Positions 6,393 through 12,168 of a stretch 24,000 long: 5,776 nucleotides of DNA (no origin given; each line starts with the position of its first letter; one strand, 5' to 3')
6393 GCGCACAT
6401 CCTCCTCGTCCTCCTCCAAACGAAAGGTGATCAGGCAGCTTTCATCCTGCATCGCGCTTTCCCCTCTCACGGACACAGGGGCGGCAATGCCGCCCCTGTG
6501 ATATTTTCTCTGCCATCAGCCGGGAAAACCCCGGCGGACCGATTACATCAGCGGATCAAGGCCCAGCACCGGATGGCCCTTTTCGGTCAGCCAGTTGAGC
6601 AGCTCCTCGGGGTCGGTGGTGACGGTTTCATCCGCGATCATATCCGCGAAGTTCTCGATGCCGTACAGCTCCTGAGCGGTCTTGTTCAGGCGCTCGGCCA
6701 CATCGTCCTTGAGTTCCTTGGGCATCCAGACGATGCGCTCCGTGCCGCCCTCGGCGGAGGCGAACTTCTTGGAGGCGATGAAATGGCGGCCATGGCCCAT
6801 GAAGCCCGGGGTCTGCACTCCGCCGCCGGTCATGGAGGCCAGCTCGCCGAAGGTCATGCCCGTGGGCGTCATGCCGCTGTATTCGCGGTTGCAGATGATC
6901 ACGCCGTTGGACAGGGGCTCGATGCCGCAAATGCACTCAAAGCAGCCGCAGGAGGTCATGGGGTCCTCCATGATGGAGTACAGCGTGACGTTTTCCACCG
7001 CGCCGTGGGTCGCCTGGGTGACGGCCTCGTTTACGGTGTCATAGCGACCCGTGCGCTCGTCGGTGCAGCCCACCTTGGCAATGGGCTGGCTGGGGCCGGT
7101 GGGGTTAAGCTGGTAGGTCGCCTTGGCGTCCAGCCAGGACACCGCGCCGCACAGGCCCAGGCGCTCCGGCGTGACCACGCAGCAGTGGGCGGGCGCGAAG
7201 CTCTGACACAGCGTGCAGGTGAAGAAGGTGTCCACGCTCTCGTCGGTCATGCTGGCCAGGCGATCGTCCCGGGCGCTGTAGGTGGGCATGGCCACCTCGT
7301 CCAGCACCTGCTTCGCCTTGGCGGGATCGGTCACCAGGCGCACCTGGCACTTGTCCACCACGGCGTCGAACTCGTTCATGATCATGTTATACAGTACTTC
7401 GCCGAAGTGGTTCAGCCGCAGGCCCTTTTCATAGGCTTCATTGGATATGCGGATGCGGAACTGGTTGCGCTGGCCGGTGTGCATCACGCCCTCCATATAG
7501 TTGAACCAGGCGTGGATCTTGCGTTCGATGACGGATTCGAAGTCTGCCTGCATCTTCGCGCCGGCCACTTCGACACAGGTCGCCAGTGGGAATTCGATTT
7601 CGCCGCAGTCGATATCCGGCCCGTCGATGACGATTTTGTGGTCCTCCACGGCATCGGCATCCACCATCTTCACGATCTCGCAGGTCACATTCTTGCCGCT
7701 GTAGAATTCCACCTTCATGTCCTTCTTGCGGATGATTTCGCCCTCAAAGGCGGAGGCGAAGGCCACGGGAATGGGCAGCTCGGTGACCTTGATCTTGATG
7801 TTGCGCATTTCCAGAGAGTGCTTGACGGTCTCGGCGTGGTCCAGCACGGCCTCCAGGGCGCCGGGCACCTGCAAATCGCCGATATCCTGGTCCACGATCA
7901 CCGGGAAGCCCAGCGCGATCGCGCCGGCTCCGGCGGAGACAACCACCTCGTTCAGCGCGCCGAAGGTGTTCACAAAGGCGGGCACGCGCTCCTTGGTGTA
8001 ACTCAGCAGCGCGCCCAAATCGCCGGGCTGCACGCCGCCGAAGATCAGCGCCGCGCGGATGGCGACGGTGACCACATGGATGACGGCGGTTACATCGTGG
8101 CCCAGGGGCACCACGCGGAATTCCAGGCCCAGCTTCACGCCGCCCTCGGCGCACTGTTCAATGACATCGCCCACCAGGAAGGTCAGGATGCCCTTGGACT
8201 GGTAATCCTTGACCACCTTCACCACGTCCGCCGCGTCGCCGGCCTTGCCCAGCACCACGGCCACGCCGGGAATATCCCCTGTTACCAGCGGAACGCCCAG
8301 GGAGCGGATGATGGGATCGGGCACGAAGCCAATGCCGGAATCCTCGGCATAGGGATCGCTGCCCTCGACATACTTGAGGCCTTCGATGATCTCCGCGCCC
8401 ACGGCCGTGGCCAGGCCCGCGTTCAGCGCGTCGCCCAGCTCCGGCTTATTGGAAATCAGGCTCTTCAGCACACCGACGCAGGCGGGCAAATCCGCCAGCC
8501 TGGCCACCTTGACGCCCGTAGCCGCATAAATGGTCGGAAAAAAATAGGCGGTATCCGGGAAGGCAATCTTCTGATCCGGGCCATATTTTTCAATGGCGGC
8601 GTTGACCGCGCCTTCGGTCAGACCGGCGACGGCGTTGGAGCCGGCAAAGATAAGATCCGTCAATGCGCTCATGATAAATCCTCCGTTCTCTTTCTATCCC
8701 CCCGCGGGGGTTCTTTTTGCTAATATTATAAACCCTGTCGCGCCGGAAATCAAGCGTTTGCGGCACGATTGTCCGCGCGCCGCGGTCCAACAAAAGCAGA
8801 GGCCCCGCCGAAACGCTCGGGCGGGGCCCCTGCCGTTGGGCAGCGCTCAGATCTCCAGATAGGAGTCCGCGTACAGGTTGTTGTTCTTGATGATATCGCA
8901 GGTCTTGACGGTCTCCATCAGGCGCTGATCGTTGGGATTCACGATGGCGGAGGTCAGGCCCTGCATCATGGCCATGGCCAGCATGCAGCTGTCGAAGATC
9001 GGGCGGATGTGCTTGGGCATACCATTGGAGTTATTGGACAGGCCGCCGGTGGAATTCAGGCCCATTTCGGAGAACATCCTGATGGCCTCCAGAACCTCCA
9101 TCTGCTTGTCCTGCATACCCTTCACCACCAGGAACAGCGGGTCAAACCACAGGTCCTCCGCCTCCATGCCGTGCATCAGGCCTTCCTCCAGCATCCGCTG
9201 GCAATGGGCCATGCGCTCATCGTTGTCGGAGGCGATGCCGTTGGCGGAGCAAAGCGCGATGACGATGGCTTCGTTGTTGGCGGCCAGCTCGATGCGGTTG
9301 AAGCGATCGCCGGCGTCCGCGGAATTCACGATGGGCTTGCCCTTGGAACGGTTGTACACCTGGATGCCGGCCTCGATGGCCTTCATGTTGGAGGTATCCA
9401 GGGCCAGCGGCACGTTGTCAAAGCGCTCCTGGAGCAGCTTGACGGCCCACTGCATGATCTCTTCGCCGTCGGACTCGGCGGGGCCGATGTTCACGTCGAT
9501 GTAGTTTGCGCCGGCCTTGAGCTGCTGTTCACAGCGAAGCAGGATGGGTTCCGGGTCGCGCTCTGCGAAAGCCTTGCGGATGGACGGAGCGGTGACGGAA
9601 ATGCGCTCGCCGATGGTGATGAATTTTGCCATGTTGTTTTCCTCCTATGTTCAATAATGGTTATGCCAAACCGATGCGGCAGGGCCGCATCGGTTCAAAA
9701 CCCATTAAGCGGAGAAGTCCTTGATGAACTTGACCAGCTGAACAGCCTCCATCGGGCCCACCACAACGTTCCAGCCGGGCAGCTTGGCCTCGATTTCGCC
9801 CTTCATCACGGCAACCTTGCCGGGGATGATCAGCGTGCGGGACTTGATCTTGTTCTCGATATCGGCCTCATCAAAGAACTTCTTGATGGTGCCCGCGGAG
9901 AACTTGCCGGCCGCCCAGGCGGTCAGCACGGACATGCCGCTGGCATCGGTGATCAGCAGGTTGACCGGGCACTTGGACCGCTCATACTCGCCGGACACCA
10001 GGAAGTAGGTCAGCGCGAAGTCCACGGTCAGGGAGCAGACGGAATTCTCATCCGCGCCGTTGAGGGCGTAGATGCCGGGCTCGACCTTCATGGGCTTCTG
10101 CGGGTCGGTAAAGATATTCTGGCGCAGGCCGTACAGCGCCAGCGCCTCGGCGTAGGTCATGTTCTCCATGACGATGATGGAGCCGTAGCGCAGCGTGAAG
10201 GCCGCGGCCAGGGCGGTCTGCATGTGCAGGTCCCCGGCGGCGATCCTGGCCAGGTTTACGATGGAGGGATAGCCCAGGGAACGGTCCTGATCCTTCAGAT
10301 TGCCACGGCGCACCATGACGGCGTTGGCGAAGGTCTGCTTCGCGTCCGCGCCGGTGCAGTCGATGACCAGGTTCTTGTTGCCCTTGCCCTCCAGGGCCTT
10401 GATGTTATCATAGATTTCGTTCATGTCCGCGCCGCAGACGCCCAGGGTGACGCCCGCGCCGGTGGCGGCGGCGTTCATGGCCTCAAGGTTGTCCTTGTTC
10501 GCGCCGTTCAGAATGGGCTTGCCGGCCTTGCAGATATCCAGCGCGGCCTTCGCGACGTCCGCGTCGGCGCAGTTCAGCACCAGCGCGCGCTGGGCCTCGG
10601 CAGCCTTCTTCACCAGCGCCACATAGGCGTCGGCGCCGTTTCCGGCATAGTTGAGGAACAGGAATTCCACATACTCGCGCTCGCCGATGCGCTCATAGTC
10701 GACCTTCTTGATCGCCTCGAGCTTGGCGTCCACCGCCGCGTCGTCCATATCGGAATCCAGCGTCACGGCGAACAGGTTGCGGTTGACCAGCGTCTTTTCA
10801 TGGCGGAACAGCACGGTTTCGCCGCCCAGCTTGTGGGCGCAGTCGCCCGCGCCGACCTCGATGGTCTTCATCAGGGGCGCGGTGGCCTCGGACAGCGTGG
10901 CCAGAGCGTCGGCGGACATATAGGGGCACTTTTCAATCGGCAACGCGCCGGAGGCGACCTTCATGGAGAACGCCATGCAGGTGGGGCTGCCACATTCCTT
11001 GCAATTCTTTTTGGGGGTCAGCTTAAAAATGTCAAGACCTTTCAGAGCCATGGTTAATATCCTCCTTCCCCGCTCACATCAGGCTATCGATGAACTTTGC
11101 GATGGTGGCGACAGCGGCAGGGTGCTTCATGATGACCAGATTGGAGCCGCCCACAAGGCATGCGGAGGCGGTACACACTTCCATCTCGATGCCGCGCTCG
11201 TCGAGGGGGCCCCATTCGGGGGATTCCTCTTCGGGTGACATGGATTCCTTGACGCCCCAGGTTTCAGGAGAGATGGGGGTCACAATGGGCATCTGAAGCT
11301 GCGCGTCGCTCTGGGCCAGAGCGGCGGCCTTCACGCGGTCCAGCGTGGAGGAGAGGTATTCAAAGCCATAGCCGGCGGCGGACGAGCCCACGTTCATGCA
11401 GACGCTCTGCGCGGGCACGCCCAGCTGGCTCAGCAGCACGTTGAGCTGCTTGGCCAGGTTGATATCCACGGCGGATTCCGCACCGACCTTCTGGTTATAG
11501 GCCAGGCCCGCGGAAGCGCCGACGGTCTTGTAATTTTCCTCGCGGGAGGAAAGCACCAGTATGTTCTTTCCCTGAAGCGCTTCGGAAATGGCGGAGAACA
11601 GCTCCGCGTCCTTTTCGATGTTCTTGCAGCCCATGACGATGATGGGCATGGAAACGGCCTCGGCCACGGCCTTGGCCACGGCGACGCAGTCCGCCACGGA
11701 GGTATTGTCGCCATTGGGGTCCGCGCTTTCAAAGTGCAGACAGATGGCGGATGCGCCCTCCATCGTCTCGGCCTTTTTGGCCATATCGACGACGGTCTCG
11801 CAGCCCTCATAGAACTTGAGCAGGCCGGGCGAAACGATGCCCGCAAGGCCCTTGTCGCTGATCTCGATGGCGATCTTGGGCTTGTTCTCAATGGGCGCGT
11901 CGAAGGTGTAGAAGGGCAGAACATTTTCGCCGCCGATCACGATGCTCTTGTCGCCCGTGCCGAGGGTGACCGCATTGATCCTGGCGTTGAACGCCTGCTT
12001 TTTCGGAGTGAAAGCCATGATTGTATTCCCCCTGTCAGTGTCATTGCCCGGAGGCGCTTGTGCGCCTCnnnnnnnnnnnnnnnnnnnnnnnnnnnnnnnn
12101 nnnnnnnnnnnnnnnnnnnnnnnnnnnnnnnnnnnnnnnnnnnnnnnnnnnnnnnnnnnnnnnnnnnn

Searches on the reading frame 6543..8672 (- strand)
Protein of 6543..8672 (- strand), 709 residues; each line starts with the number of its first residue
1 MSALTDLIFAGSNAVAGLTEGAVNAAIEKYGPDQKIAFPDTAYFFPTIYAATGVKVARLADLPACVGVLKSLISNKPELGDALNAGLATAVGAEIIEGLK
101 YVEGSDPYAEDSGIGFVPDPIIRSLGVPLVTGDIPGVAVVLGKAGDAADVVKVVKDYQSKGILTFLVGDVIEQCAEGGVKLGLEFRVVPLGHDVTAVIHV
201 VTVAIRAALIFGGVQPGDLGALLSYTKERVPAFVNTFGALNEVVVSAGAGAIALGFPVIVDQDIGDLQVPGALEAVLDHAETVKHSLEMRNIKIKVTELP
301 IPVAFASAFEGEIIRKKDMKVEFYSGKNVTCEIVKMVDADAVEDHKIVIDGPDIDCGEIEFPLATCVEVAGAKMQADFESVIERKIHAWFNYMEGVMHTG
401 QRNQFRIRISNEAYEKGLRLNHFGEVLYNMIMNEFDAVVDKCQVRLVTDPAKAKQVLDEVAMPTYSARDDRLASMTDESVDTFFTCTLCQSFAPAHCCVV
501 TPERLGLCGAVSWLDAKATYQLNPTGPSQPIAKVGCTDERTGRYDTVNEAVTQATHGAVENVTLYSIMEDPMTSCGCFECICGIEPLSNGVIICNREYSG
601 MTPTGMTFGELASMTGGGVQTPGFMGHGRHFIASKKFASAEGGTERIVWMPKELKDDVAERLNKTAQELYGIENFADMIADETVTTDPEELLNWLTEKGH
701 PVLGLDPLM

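Call 6: search_protein_families(library=pfam, proteins=[window:6543-8672:-], max_evalue=0.001)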
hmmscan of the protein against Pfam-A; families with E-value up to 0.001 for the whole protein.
window:6543-8672:- (709 aa): 3 families
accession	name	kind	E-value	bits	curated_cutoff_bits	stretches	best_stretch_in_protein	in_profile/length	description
PF19436.4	ACS_CODH_B_C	-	4e-126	420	25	1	465-709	1-245/245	ACS/CODH beta subunit C-terminal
PF03598.20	CdhC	-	1e-60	204.6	24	1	301-452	1-154/155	CO dehydrogenase/acetyl-CoA synthase complex beta subunit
PF18537.6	CODH_A_N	-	6.2e-31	106.7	32.2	1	20-102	1-83/83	Carbon monoxide dehydrogenase subunit alpha N-terminal domain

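Call 105: find_related_loci(query=window:6543-8672:-, collection=metagenome_contigs, flank=10000)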
Query window:6543-8672:- (709 aa) in metagenome_contigs; peptide patterns used: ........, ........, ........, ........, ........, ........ (x = any residue, [..] = any of these).
600 stretches matched a pattern (row limit reached: there are more); 571 encode a relative of the query (tblastn E <= 1e-3); the best 80 are kept; 80 distinct loci.
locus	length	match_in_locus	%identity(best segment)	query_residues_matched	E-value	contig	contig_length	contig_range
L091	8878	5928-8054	90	1-709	0e+0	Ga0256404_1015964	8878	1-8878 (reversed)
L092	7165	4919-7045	89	1-709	0e+0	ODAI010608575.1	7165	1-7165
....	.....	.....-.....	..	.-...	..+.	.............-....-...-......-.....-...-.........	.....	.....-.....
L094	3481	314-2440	82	1-709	0e+0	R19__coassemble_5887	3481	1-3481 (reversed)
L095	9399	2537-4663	82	1-709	0e+0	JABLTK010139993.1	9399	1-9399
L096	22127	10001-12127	82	1-709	0e+0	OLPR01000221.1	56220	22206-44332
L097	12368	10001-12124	81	1-709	0e+0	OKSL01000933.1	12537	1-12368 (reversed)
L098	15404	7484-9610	82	1-709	0e+0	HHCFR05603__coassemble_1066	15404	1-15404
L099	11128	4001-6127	81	1-709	0e+0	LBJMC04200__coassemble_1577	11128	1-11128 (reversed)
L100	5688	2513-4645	80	1-709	0e+0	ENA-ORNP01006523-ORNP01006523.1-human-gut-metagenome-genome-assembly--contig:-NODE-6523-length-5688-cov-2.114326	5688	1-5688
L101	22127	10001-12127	81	1-709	0e+0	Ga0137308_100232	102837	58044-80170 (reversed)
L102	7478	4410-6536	81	1-709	0e+0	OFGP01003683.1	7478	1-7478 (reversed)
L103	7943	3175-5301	81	1-709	0e+0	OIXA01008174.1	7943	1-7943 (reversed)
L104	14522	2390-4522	80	1-709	0e+0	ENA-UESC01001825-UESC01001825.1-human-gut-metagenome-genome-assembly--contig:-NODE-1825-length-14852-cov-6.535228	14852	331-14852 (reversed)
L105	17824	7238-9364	81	1-709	0e+0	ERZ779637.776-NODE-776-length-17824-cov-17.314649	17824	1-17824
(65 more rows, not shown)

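Call 109: search_protein_families(library=pfam, proteins=[L098:1461-4412:+, L098:4930-7083:-, L098:4870-6744:+, L098:6919-7293:+, L098:9803-11272:+, L098:11002-12000:+, L098:12060-13418:+, L098:13479-14711:-, L098:116-1324:-, L098:50-1321:+], max_evalue=0.0001)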
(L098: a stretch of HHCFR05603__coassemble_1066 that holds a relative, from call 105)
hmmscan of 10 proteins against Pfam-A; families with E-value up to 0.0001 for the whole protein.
L098:1461-4412:+ (983 aa): 1 family
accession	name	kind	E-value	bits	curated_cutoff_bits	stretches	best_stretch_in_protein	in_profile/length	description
PF00395.25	SLH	-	1.5e-11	44.5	20.8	1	815-858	2-42/44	S-layer homology domain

L098:4930-7083:- (717 aa): 0 families

L098:4870-6744:+ (624 aa): 6 families
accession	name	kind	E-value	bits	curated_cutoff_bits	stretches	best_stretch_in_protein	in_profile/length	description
PF00009.33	GTP_EFTU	-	4.2e-55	186.7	26.5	1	20-211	2-187/188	Elongation factor Tu GTP binding domain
PF21018.2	BipA_C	-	1.1e-45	154.4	23.8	1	503-611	1-109/110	TypA/BipA C-terminal domain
PF00679.30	EFG_C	-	4.1e-22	78.5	27.9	1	417-499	3-86/89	Elongation factor G C-terminus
PF03144.31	GTP_EFTU_D2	-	1.9e-13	51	30.3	1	235-308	1-73/73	Elongation factor Tu domain 2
PF22042.2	EF-G_D2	-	1.6e-11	44.6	27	1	220-309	1-83/84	Elongation factor G domain 2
PF01926.29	MMR_HSR1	-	8.1e-06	26.4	21.9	1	24-145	2-113/113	50S ribosome-binding GTPase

L098:6919-7293:+ (124 aa): 1 family
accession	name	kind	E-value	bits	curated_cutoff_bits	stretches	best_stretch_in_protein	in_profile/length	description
PF13630.11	SdpI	-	3.1e-20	72.5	28.2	1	32-108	3-69/71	SdpI/YfhL protein family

L098:9803-11272:+ (489 aa): 1 family
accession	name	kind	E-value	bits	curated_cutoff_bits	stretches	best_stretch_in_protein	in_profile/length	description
PF15632.11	ATPgrasp_Ter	-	1.5e-13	51.1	29.1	1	294-401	6-104/131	ATP-grasp in the biosynthetic pathway with Ter operon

L098:11002-12000:+ (332 aa): 2 families
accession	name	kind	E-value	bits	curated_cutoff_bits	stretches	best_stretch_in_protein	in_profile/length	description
PF13263.12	PHP_C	-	6.4e-16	58.1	21.3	1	229-282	2-55/56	PHP-associated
PF02811.25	PHP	-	1.5e-07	32.4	26.4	1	96-135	1-41/164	PHP domain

L098:12060-13418:+ (452 aa): 2 families
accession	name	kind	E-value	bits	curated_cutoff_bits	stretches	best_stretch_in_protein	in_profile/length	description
PF01522.26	Polysacc_deac_1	-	9e-12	45.5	23.1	1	40-199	3-105/124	Polysaccharide deacetylase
PF00395.25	SLH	-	2.3e-05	24.7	20.8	0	333-350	27-44/44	S-layer homology domain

L098:13479-14711:- (410 aa): 3 families
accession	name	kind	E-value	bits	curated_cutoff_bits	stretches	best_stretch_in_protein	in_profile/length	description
PF00132.30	Hexapep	-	1.1e-12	47.5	27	2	323-357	1-35/36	Bacterial transferase hexapeptide (six repeats)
PF25084.1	LbH_EIF2B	-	1.8e-06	28.4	54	1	286-364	23-101/105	EIF2B subunit epsilon LbH domain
PF14602.12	Hexapep_2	-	5.7e-05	23.2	27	0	306-338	1-32/34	Hexapeptide repeat of succinyl-transferase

L098:116-1324:- (402 aa): 0 families

L098:50-1321:+ (423 aa): 1 family
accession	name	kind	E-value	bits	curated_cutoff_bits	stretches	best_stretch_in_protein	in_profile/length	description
PF01263.26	Aldose_epim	-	3.5e-81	273.3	27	1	98-419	2-299/299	Aldose 1-epimerase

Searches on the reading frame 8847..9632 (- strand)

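Call 6: search_protein_families(library=pfam, proteins=[window:8847-9632:-], max_evalue=0.001)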
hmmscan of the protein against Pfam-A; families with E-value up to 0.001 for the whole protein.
window:8847-9632:- (261 aa): 1 family
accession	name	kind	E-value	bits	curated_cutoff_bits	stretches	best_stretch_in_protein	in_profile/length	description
PF00809.28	Pterin_bind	-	1.5e-22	80.9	25.5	1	9-232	2-244/244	Pterin binding enzyme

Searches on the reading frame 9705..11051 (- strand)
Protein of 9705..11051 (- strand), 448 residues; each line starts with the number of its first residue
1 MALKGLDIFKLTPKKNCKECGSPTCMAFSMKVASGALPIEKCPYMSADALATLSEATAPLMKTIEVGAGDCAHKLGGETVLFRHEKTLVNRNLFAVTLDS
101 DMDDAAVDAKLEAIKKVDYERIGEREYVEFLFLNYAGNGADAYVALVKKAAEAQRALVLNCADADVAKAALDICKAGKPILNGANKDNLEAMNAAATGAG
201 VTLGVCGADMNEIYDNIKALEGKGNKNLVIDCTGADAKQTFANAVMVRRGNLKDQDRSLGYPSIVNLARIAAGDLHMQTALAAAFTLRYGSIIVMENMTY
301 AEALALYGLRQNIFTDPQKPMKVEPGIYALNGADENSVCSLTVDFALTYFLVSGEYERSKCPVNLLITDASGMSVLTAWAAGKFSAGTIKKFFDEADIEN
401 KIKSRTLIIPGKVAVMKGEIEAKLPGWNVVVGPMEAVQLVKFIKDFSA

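Call 6: search_protein_families(library=pfam, proteins=[window:9705-11051:-], max_evalue=0.001)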
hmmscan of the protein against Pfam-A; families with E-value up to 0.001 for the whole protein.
window:9705-11051:- (448 aa): 2 families
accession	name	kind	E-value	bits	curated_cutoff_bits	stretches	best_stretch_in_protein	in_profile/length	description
PF03599.22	CdhD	-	1.1e-72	245.4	24.8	1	64-442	2-386/387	CO dehydrogenase/acetyl-CoA synthase delta subunit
PF04060.18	FeS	-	2.4e-12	46.8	23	1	13-44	2-33/33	Putative Fe-S cluster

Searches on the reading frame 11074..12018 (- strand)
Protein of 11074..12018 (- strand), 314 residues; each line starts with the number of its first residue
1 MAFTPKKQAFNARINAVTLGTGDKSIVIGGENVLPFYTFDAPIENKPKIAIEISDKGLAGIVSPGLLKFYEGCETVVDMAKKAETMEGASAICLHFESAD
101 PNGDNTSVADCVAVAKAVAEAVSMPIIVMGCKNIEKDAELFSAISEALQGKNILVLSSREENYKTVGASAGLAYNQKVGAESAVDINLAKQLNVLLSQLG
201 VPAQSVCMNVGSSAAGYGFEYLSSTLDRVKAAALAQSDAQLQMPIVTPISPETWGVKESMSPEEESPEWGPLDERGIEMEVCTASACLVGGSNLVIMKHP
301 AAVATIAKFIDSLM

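Call 6: search_protein_families(library=pfam, proteins=[window:11074-12018:-], max_evalue=0.001)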
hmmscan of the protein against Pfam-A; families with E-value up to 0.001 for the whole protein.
window:11074-12018:- (314 aa): 1 family
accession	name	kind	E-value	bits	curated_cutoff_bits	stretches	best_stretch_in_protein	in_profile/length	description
PF03599.22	CdhD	-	9.2e-32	110.7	24.8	1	17-256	2-221/387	CO dehydrogenase/acetyl-CoA synthase delta subunit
